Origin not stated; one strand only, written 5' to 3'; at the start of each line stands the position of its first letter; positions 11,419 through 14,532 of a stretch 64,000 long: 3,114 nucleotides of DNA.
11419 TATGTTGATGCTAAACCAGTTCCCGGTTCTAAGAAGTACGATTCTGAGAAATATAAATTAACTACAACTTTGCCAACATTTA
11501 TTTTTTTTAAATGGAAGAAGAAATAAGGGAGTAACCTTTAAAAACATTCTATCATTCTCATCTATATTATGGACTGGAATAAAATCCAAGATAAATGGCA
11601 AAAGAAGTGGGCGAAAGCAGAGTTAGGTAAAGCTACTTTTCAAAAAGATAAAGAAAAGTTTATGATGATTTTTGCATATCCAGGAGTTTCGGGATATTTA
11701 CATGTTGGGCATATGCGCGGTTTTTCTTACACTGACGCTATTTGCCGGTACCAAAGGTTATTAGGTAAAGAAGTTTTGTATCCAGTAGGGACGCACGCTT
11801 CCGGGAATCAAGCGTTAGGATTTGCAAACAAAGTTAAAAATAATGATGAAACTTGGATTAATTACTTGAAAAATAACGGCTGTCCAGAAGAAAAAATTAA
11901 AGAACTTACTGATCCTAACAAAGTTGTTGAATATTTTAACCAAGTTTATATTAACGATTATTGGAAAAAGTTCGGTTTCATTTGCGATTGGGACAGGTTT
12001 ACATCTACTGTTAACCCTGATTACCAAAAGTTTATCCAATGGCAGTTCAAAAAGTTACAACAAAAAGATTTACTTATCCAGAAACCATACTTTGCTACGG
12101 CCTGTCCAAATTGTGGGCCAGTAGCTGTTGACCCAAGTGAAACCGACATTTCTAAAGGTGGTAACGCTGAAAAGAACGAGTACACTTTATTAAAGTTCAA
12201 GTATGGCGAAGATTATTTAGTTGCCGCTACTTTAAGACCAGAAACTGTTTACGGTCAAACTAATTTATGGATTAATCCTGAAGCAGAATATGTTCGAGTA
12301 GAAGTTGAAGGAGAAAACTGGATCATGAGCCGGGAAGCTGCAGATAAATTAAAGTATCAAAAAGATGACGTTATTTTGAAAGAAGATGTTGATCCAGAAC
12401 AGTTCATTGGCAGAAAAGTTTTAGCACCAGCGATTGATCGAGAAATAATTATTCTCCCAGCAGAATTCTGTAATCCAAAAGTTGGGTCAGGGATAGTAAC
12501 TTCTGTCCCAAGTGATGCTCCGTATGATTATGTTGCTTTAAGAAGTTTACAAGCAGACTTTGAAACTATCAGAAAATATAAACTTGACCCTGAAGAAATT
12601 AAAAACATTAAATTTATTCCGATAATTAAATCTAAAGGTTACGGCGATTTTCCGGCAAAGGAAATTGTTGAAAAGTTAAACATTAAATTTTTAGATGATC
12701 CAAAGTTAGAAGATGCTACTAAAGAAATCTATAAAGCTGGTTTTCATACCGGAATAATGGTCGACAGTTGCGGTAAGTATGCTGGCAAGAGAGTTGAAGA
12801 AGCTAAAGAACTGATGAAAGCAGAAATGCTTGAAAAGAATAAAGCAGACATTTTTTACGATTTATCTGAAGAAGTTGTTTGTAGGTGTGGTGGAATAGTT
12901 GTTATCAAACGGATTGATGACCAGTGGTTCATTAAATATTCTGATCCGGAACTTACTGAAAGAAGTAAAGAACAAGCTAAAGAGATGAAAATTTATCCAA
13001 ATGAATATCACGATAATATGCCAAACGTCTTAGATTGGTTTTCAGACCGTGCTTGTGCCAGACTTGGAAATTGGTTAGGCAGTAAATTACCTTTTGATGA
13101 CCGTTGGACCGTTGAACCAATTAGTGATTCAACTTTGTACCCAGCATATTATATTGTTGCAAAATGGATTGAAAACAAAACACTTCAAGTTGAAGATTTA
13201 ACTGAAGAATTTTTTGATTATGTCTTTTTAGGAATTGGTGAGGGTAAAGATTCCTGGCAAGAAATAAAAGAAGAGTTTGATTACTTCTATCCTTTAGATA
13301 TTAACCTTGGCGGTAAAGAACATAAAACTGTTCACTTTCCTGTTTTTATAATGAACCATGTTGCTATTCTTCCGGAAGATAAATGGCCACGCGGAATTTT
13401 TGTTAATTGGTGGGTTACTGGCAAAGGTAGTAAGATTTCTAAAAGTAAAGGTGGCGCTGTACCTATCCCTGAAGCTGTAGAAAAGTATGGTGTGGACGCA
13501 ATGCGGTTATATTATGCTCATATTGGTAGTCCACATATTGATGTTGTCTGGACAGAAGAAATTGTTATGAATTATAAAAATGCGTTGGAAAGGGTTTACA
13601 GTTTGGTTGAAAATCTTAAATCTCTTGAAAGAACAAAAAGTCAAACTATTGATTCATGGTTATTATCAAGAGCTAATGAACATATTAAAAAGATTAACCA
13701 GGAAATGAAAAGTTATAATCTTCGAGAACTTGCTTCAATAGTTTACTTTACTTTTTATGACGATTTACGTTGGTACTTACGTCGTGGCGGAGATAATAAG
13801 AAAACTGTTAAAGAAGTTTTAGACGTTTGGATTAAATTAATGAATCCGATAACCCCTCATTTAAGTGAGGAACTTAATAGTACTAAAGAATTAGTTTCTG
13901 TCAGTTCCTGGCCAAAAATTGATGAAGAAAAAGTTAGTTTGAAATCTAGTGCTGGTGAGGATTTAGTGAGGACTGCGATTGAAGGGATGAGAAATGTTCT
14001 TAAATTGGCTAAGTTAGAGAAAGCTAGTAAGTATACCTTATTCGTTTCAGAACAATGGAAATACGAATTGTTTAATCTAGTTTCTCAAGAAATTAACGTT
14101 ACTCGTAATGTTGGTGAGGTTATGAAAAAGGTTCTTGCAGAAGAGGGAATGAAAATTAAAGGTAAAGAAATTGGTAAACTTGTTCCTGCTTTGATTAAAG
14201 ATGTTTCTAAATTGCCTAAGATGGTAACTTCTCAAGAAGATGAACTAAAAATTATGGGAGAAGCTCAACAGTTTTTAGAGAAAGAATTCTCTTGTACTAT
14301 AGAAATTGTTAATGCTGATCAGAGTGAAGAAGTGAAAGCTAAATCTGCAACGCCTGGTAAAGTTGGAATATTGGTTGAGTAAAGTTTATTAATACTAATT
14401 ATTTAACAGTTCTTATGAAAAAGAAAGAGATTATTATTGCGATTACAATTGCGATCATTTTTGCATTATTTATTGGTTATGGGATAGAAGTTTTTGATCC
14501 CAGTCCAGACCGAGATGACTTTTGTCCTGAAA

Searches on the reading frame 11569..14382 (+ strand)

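Call 12: search_protein_families(library=pfam, proteins=[window:11569-14382:+])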
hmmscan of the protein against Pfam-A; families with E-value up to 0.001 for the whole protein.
window:11569-14382:+ (937 aa): 4 families
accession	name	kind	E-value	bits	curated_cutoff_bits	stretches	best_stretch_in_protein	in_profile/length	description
PF00133.28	tRNA-synt_1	-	1.1e-29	103.9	22.7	1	9-650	1-403/414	tRNA synthetases class I (I, L, M and V)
PF08264.19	Anticodon_1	-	1.1e-23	84.2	25.1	1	695-819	1-144/148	Anticodon-binding domain of tRNA ligase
PF09334.17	tRNA-synt_1g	-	3.9e-18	65.8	20.1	2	585-672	295-377/391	tRNA synthetases class I (M)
PF01921.24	tRNA-synt_1f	-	0.00014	21.4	27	0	605-677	265-340/360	tRNA synthetases class I (K)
